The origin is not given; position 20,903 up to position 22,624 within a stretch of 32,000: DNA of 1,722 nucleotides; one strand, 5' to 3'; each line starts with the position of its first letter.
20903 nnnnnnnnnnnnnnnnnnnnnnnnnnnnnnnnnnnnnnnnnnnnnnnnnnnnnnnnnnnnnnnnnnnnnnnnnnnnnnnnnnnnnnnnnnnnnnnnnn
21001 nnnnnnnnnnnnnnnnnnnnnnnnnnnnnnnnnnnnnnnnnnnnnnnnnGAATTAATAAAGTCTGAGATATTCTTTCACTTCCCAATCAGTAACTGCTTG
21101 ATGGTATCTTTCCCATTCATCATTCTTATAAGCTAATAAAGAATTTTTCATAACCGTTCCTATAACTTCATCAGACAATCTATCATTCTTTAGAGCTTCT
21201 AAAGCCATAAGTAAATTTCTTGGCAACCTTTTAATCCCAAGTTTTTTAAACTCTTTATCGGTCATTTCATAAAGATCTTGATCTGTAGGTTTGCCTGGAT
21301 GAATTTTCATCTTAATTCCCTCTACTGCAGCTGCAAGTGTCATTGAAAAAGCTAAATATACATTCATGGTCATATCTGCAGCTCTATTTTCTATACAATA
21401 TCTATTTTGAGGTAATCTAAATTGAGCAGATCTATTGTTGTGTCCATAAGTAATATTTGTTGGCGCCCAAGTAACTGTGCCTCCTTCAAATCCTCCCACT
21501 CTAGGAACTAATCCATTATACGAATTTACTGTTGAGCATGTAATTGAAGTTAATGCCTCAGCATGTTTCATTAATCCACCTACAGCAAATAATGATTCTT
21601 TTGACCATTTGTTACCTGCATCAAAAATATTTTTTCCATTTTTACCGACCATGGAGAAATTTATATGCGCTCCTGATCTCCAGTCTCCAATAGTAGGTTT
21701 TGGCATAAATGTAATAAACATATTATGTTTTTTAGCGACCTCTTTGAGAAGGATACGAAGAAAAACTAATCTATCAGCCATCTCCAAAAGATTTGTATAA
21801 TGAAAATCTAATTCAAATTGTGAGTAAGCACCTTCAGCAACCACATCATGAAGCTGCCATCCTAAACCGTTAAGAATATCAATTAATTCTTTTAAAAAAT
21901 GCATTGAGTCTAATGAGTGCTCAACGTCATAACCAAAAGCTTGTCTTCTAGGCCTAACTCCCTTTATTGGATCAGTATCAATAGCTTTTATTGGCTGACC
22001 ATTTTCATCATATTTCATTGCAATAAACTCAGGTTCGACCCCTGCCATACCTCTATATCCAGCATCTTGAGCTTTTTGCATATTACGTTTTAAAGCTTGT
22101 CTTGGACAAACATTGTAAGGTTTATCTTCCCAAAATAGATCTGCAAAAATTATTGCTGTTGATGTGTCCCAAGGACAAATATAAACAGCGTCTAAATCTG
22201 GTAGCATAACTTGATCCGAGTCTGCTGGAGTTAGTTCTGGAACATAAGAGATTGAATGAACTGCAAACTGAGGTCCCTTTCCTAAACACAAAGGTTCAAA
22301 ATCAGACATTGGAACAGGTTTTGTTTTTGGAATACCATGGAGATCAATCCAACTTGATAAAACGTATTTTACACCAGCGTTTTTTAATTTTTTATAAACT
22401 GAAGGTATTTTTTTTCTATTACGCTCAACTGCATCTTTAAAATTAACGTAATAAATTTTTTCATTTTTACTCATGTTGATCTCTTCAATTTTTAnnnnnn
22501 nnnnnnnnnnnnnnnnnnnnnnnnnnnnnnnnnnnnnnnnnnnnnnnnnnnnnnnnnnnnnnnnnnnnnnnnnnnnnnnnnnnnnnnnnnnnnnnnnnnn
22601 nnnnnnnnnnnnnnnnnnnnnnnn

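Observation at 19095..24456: Tightly packed six-gene operon with no characterised counterpart that I know of: Rieske oxygenase, GloA, cupin, GS-like ligase, MetX-like hydrolase, carnitine dehydrogenase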

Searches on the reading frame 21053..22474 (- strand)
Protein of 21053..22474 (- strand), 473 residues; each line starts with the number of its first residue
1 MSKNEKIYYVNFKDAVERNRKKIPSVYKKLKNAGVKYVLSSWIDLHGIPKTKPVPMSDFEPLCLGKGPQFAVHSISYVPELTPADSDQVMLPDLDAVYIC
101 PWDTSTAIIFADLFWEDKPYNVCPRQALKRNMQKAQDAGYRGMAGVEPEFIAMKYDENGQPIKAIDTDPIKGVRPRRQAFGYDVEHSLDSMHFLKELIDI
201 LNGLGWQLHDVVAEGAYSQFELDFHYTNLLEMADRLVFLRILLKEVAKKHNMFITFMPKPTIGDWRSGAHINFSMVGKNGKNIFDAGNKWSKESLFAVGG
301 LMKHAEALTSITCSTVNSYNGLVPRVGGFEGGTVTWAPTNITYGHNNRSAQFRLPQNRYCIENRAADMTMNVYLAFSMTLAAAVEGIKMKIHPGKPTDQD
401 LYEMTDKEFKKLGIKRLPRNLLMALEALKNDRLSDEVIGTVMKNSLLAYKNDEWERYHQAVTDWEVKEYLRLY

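Call 4: search_protein_families(library=pfam, proteins=[window:21053-22474:-])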
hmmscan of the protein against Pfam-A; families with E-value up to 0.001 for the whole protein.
window:21053-22474:- (473 aa): 2 families
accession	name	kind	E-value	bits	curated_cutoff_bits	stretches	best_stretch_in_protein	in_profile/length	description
PF00120.29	Gln-synt_C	-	8.5e-87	291.8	24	1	122-469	2-344/344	Glutamine synthetase, catalytic domain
PF03951.24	Gln-synt_N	-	2.7e-05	24.1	33.4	1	35-115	2-81/82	Glutamine synthetase, beta-Grasp domain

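Call 5: search_protein_families(library=ncbifam, proteins=[window:21053-22474:-])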
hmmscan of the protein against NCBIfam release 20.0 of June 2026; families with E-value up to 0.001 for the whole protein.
window:21053-22474:- (473 aa): 5 families
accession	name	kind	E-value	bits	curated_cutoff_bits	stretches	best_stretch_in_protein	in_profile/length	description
TIGR03105.1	gln_synth_III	equivalog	8.3e-106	354.1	469.6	1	28-470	3-434/435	type III glutamate--ammonia ligase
TIGR00653.1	GlnA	equivalog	4.2e-90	302.7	429.15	1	26-470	3-461/462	type I glutamate--ammonia ligase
NF045547.1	GGputSyn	equivalog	1.3e-56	192.2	650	1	89-465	74-438/438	gamma-glutamylputrescine synthetase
NF007006.0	PRK09469.1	equivalog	2.3e-44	151.8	845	1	25-466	5-463/469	glutamate--ammonia ligase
NF041605.1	gln_syn_GlnII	equivalog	9.6e-10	38.1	500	1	204-373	160-318/333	glutamine synthetase GlnII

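Call 11: find_homologous_proteins(query=window:21053-22474:-)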
Query window:21053-22474:- (473 aa): 3509 proteins with E <= 0.001 among 8000 candidates; the best 120 are listed.
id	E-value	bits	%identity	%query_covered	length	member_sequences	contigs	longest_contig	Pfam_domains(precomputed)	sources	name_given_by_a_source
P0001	0.0e+0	1068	96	100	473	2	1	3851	PF03951.25,PF00120.30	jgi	-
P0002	0.0e+0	1063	96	100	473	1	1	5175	PF00120.30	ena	-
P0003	0.0e+0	1063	96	99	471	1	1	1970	PF03951.25,PF00120.30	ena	-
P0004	0.0e+0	1060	95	100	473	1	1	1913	PF00120.30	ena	-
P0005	0.0e+0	1055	95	100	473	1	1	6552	PF03951.25,PF00120.30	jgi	jgi:glutamine synthetase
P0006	0.0e+0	1025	91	100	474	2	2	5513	PF03951.25,PF00120.30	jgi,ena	-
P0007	0.0e+0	1024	91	100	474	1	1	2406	PF03951.25,PF00120.30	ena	-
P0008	0.0e+0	1021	91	100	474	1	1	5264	PF03951.25,PF00120.30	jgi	-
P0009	0.0e+0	1020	91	100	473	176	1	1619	PF03951.25,PF00120.30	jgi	jgi:glutamine synthetase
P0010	0.0e+0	1019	90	100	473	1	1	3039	PF03951.25,PF00120.30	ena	-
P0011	0.0e+0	1017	90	100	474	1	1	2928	PF03951.25,PF00120.30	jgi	-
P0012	0.0e+0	1015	90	100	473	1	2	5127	PF03951.25,PF00120.30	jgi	-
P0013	0.0e+0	1015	90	100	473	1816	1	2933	PF03951.25,PF00120.30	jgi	-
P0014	0.0e+0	1014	89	100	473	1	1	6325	PF03951.25,PF00120.30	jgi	-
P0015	0.0e+0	1011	89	100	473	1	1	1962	PF03951.25,PF00120.30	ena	-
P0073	8.7e-259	877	79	99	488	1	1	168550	PF03951.25,PF00120.30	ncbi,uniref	ncbi:glutamine synthetase family protein [Hoeflea sp. TYP-13]|uniref:glutamine synthetase family pro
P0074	1.2e-258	877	79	99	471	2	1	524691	PF00120.30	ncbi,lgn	-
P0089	5.1e-255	865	78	99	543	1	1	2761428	PF00120.30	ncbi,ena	-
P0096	2.9e-254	862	77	100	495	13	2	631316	PF00120.30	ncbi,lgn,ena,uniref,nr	ncbi:hypothetical protein [Methyloceanibacter sp.]|uniref:glutamine synthetase family protein n=1 Ta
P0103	9.5e-254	861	77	99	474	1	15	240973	PF03951.25,PF00120.30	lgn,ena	-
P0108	5.1e-253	858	77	99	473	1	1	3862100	PF03951.25,PF00120.30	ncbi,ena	-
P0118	4.1e-252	855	78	99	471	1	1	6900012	PF00120.30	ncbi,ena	-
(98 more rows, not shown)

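Call 12: find_encoding_contigs(protein=P0073, flank=10000, max_places=2)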
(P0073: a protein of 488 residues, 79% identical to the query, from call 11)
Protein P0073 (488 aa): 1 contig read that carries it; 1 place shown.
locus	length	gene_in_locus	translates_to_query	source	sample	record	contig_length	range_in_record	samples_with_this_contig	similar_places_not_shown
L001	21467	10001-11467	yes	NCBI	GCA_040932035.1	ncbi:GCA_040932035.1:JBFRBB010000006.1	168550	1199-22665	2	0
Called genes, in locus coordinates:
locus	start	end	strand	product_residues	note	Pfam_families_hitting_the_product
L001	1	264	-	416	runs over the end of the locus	PF00070:Pyr_redox (weak), PF01134:GIDA (faint), PF01266:DAO, PF03486:HI0933_like (faint), PF07992:Pyr_redox_2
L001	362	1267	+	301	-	PF00126:HTH_1, PF03466:LysR_substrate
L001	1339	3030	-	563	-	PF02776:TPP_enzyme_N, PF00205:TPP_enzyme_M, PF02775:TPP_enzyme_C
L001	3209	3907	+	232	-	PF00392:GntR, PF07729:FCD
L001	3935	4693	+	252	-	PF01177:Asp_Glu_race (weak)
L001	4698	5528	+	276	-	PF14748:P5CR_dimer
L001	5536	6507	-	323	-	PF01073:3Beta_HSD, PF01370:Epimerase, PF04321:RmlD_sub_bind, PF16363:GDP_Man_Dehyd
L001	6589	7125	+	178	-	PF00578:AhpC-TSA, PF08534:Redoxin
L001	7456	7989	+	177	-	PF12840:HTH_20 (weak), PF13412:HTH_24, PF01022:HTH_5 (faint), PF08279:HTH_11 (weak), PF13384:HTH_23 (faint), PF13404:HTH_AsnC-type, PF22451:NirdL-like_HTH (faint), PF01037:AsnC_trans_reg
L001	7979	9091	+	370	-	PF00355:Rieske, PF00848:Ring_hydroxyl_A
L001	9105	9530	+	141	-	PF00903:Glyoxalase, PF13669:Glyoxalase_4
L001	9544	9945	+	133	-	PF06249:EutQ, PF07883:Cupin_2 (weak), PF02311:AraC_binding (weak)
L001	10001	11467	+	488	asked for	PF03951:Gln-synt_N (weak), PF00120:Gln-synt_C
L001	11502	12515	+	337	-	PF00561:Abhydrolase_1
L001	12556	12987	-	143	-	PF00376:MerR, PF13411:MerR_1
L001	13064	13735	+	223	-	PF05724:TPMT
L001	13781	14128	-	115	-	PF00111:Fer2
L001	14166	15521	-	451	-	PF05694:SBP56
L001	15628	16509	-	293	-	PF00378:ECH_1, PF16113:ECH_2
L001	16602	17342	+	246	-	PF00106:adh_short, PF08659:KR (weak), PF13561:adh_short_C2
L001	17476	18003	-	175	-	PF04945:YHS (weak)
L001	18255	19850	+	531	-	PF01019:G_glu_transpept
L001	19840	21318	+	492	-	-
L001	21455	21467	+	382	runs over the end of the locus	PF01699:Na_Ca_ex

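Call 13: find_encoding_contigs(protein=P0118, flank=10000, max_places=2)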
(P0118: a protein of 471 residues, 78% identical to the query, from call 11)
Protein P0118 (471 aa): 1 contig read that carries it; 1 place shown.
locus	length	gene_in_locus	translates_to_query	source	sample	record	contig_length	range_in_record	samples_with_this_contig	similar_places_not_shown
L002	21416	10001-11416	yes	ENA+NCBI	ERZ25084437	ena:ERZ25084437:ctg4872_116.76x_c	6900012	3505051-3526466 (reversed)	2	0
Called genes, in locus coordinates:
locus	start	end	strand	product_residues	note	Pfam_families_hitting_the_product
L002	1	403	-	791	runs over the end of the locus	PF01315:Ald_Xan_dh_C, PF02738:MoCoBD_1, PF20256:MoCoBD_2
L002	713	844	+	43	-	-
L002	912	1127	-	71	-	-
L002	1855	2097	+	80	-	-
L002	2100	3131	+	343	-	-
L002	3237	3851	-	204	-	-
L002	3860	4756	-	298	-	PF00892:EamA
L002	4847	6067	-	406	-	PF01266:DAO, PF04820:Trp_halogenase (faint)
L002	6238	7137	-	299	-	PF00497:SBP_bac_3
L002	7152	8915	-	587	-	-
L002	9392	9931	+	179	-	PF08220:HTH_DeoR (faint), PF08279:HTH_11 (weak), PF12840:HTH_20 (weak), PF13404:HTH_AsnC-type, PF13412:HTH_24, PF01037:AsnC_trans_reg, PF22482:AsnC_trans_reg_3 (weak)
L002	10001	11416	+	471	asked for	PF00120:Gln-synt_C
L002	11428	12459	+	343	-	PF00561:Abhydrolase_1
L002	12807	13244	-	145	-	PF00571:CBS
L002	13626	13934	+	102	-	-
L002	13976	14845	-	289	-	-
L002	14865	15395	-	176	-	PF04542:Sigma70_r2, PF22029:PhyR_sigma2, PF07638:Sigma70_ECF (weak), PF08281:Sigma70_r4_2, PF04545:Sigma70_r4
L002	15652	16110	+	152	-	PF13432:TPR_16, PF14559:TPR_19 (weak), PF12895:ANAPC3 (weak), PF00515:TPR_1, PF07719:TPR_2, PF13181:TPR_8 (weak), PF13432:TPR_16, PF14559:TPR_19, +7 more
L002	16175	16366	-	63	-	PF11003:DUF2842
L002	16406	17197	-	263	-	PF03883:H2O2_YaaD, PF21818:DUF6884 (weak)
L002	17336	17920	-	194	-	PF17680:FlgO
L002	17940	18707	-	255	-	-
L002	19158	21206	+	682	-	PF00317:Ribonuc_red_lgN, PF02867:Ribonuc_red_lgC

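Call 21: search_solved_structures(query=window:21053-22474:-, max_evalue=1e-20)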
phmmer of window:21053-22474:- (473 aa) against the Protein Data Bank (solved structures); distinct sequences matched with E-value up to 1e-20: 35.
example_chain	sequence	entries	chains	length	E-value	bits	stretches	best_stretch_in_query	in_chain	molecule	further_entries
8oow_A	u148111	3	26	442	1.6e-67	231.6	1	25-473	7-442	Glutamine synthetase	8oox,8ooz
9qur_A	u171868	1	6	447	9.3e-65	222.5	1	24-473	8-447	Glutamate--methylamine ligase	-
8ool_A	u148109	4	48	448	4.4e-59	203.8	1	25-471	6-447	Glutamine synthetase from Methanothermococcus thermolithotrophicus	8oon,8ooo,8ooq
8s59_O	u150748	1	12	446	1.2e-58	202.4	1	26-472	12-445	Glutamine synthetase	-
8tfb_A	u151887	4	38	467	1.3e-58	202.2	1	26-472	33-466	Glutamine synthetase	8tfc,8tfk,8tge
8ufj_A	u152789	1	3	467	1.5e-58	202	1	26-472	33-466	Glutamine synthetase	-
7cql_A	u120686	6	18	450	6.6e-55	190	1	31-467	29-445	Type III glutamate--ammonia ligase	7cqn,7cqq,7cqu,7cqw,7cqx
4s0r_A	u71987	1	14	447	1e-53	186.1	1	26-473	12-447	Glutamine synthetase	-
4lnf_A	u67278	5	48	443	1e-53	186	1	26-473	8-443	Glutamine synthetase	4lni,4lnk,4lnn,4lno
7tfc_A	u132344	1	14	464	1.1e-53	185.9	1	26-473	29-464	Glutamine synthetase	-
7tdv_A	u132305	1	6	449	1.4e-53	185.6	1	27-473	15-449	Glutamine synthetase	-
7tf6_A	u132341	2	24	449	2.1e-53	185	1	28-473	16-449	Glutamine synthetase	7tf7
9y4a_A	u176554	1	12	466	2.4e-53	184.9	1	28-473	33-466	Glutamine synthetase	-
7tdp_A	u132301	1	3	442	3e-53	184.5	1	32-473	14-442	Glutamine synthetase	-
7tfa_B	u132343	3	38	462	3.4e-53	184.3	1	32-473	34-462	Glutamine synthetase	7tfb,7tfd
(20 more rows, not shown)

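Call 24: find_related_loci(query=A1, collection=genome_contigs, flank=10000)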
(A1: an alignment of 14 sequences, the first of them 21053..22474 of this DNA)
Query A1 (473 aa) in genome_contigs; peptide patterns used: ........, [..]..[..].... (x = any residue, [..] = any of these).
369 stretches matched a pattern; 335 encode a relative of the query (tblastn E <= 1e-3); the best 80 are kept; 80 distinct loci.
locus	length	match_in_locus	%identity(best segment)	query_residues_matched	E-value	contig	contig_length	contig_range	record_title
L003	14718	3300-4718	99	1-473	0e+0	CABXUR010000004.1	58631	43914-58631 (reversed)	MAG: uncultured Pelagibacteraceae bacterium isolate AG-325-E11 genome assembly, contig: AG-325-E11_NODE_4, whole genome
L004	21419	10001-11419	99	1-473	0e+0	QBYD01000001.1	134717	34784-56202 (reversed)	Pelagibacteraceae bacterium AG-325-C10 Ga0172111_101, whole genome shotgun sequence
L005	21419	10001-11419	99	1-473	0e+0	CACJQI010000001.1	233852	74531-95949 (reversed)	MAG: uncultured Pelagibacteraceae bacterium isolate AG-447-M05 genome assembly, contig: AG-447-M05_NODE_1, whole genome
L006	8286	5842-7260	97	1-473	0e+0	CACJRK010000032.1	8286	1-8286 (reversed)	uncultured Pelagibacteraceae bacterium isolate AG-447-O08 genome assembly, contig: AG-447-O08_NODE_32, whole genome shot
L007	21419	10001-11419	96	1-473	0e+0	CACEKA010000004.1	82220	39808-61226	uncultured Pelagibacteraceae bacterium isolate AG-390-P07 genome assembly, contig: AG-390-P07_NODE_4, whole genome shotg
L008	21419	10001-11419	95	1-473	0e+0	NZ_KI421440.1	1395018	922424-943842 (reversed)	Candidatus Pelagibacter ubique HTCC8051 HTC8051_Contig1.1, whole genome shotgun sequence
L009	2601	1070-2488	95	1-473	0e+0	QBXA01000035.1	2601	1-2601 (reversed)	Pelagibacteraceae bacterium AG-319-F18 Ga0172108_135, whole genome shotgun sequence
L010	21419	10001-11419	95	1-473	0e+0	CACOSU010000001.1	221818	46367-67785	MAG: uncultured Pelagibacteraceae bacterium isolate AH-324-N03 genome assembly, contig: AH-324-N03_NODE_1, whole genome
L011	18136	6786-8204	95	1-473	0e+0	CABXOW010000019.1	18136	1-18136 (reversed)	MAG: uncultured Pelagibacteraceae bacterium isolate AG-319-M14 genome assembly, contig: AG-319-M14_NODE_19, whole genome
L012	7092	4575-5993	95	1-473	0e+0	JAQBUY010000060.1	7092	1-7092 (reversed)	MAG: Proteobacteria bacterium isolate casp150-mb.165 NODE_26178_length_7092_cov_0.091520, whole genome shotgun sequence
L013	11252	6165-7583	95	1-473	0e+0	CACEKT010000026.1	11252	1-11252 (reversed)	uncultured Pelagibacteraceae bacterium isolate AG-390-P19 genome assembly, contig: AG-390-P19_NODE_26, whole genome shot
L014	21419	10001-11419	95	1-473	0e+0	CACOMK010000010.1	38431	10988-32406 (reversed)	MAG: uncultured Pelagibacteraceae bacterium isolate AH-324-A02 genome assembly, contig: AH-324-A02_NODE_10, whole genome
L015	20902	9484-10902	95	1-473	0e+0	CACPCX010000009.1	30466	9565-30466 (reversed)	MAG: uncultured Pelagibacteraceae bacterium isolate AH-326-O04 genome assembly, contig: AH-326-O04_NODE_9, whole genome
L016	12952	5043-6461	95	1-473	0e+0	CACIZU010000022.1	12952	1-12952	uncultured Pelagibacteraceae bacterium isolate AG-439-O04 genome assembly, contig: AG-439-O04_NODE_22, whole genome shot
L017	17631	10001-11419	95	1-473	0e+0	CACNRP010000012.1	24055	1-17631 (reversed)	MAG: uncultured Pelagibacteraceae bacterium isolate AH-287-B05 genome assembly, contig: AH-287-B05_NODE_12, whole genome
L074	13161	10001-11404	78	8-473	0e+0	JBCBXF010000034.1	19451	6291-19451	MAG: Pseudomonadota bacterium isolate J06649_7 NODE_34_length_19451_cov_4.182719, whole genome shotgun sequence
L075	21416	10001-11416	76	6-473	0e+0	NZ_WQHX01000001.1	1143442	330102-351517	Ruegeria arenilitoris strain HKCCC1153 NODE_1, whole genome shotgun sequence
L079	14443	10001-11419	77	3-473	0e+0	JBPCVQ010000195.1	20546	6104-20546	MAG: Geminicoccaceae bacterium isolate MAG_seacave_72 S1Ck127_10570087, whole genome shotgun sequence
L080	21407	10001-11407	76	6-473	0e+0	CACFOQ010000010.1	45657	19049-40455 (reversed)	uncultured Alphaproteobacteria bacterium isolate AG-414-E06 genome assembly, contig: AG-414-E06_NODE_10, whole genome sh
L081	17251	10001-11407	76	6-473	0e+0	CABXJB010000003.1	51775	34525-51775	MAG: uncultured Alphaproteobacteria bacterium isolate AG-319-E03 genome assembly, contig: AG-319-E03_NODE_3, whole genom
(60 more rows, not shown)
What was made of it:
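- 21053..22474 (-): GS-family ATP-dependent ligase with a remodelled acid-substrate site. 76-79% identical in Rhizobiales, Rhodobacterales and others (calls 11, 24).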

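Call 28: find_encoding_contigs(protein=P0074, flank=10000, max_places=1)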
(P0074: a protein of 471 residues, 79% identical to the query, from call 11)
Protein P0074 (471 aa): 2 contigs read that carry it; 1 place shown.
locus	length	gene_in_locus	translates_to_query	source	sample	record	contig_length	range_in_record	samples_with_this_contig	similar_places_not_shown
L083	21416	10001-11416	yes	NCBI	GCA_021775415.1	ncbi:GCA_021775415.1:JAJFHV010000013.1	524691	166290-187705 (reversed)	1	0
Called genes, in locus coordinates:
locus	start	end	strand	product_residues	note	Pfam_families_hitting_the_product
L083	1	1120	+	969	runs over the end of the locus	PF02739:5_3_exonuc_N, PF01367:5_3_exonuc, PF01612:DNA_pol_A_exo1, PF00476:DNA_pol_A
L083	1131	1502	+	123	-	PF04248:NTP_transf_9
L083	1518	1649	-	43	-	-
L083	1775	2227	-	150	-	PF02627:CMD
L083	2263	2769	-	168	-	PF08327:AHSA1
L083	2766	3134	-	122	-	PF25213:HVO_A0261_N (weak), PF12840:HTH_20, PF01022:HTH_5, PF01047:MarR, PF12802:MarR_2, PF13412:HTH_24 (weak), PF09339:HTH_IclR (weak)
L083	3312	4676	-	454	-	PF05694:SBP56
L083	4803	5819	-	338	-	PF02826:2-Hacid_dh_C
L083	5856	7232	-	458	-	PF00355:Rieske, PF19301:LigXa_C (weak)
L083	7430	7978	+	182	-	PF13404:HTH_AsnC-type, PF13412:HTH_24, PF08279:HTH_11 (weak), PF01037:AsnC_trans_reg, PF22482:AsnC_trans_reg_3 (weak)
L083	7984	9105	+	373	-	PF00355:Rieske, PF00848:Ring_hydroxyl_A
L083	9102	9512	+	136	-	PF00903:Glyoxalase, PF12681:Glyoxalase_2 (weak), PF13669:Glyoxalase_4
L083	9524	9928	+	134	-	PF06249:EutQ, PF07883:Cupin_2 (weak), PF02311:AraC_binding (weak)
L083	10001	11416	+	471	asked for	PF00120:Gln-synt_C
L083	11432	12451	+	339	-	PF00561:Abhydrolase_1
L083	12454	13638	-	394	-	PF02515:CoA_transf_3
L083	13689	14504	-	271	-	PF05708:Peptidase_C92 (faint)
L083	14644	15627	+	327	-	PF02915:Rubrerythrin, PF01988:VIT1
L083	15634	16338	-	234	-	PF00849:PseudoU_synth_2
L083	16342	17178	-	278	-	PF12697:Abhydrolase_6, PF12146:Hydrolase_4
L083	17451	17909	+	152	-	PF05198:IF3_N, PF00707:IF3_C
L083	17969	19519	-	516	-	PF06253:MTTB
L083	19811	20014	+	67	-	PF01632:Ribosomal_L35p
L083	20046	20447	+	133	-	PF00453:Ribosomal_L20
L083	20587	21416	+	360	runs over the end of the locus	PF02912:Phe_tRNA-synt_N, PF01409:tRNA-synt_2d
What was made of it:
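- SBP56/methanethiol-oxidase-like genes lie next to the module in Hoeflea and a Hyphomicrobiales MAG (calls 12, 28).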

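Call 29: find_encoding_contigs(protein=P0108, flank=10000, max_places=1)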
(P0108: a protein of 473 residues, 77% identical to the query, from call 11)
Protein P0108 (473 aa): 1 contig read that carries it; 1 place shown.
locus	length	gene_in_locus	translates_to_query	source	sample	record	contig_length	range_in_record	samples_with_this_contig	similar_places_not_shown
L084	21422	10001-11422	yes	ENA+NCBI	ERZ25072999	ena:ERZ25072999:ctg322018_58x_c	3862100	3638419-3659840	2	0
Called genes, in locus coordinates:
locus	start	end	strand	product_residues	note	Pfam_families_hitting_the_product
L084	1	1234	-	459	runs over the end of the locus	PF01595:CNNM, PF00571:CBS, PF03471:CorC_HlyC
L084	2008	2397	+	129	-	PF14520:HHH_5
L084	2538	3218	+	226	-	PF01865:PhoU_div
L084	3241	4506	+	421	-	PF01384:PHO4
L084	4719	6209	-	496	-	PF00149:Metallophos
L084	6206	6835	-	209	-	-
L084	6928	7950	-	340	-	PF02826:2-Hacid_dh_C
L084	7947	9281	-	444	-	PF00355:Rieske, PF19301:LigXa_C (weak)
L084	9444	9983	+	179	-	PF08279:HTH_11 (weak), PF13404:HTH_AsnC-type, PF13412:HTH_24, PF22451:NirdL-like_HTH (faint), PF01037:AsnC_trans_reg, PF22482:AsnC_trans_reg_3 (weak)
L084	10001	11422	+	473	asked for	PF03951:Gln-synt_N (weak), PF00120:Gln-synt_C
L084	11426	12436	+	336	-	PF00561:Abhydrolase_1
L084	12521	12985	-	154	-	-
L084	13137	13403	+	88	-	-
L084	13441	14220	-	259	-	PF01226:Form_Nir_trans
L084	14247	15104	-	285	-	-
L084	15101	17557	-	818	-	PF20437:LonC_helical, PF13654:AAA_32, PF20436:LonB_AAA-LID, PF05362:Lon_C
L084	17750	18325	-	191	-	PF02559:CarD_TRCF_RID, PF21095:CarD_C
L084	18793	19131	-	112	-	PF12797:Fer4_2 (faint), PF12837:Fer4_6 (faint), PF13237:Fer4_10 (faint), PF12838:Fer4_7 (weak), PF13187:Fer4_9 (weak), PF13484:Fer4_16 (faint), PF00037:Fer4 (weak), PF11953:DUF3470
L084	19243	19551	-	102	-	PF01479:S4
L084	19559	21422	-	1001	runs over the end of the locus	PF22527:DEXQc_Suv3, PF00271:Helicase_C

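Call 30: find_encoding_contigs(protein=P0096, flank=10000, max_places=1)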
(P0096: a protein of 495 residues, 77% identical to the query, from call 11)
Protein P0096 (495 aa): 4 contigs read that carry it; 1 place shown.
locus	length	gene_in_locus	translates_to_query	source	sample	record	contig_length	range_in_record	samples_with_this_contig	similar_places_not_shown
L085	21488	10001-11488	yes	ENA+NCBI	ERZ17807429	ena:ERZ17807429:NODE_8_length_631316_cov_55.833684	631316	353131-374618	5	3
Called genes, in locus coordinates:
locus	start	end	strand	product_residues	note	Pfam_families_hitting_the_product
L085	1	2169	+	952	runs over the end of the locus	PF00662:Proton_antipo_N (weak), PF00361:Proton_antipo_M, PF13244:MbhD, PF20501:MbhE, PF04039:MnhB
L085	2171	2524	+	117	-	PF00420:Oxidored_q2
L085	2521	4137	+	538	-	PF10125:NADHdeh_related (weak), PF00361:Proton_antipo_M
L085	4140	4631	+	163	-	PF01899:MNHE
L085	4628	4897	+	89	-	PF04066:MrpF_PhaF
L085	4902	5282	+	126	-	PF03334:PhaG_MnhG_YufB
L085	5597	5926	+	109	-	PF03992:ABM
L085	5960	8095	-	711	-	PF04879:Molybdop_Fe4S4, PF00384:Molybdopterin, PF01568:Molydop_binding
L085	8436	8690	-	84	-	PF26604:CBU_0592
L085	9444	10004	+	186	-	PF12840:HTH_20 (weak), PF13384:HTH_23 (faint), PF13404:HTH_AsnC-type, PF13412:HTH_24, PF08279:HTH_11 (weak), PF22451:NirdL-like_HTH (faint), PF01037:AsnC_trans_reg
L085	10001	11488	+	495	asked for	PF00120:Gln-synt_C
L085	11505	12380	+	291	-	PF00528:BPD_transp_1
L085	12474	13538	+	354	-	PF09084:NMT1, PF13379:NMT1_2 (weak)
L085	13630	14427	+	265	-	PF02463:SMC_N (faint), PF00005:ABC_tran, PF13304:AAA_21 (faint)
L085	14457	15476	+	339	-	PF00561:Abhydrolase_1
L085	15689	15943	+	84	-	PF26604:CBU_0592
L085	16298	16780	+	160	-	PF00190:Cupin_1 (weak), PF07883:Cupin_2 (faint)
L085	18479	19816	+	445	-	PF04932:Wzy_C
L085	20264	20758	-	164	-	-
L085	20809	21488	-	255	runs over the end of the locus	-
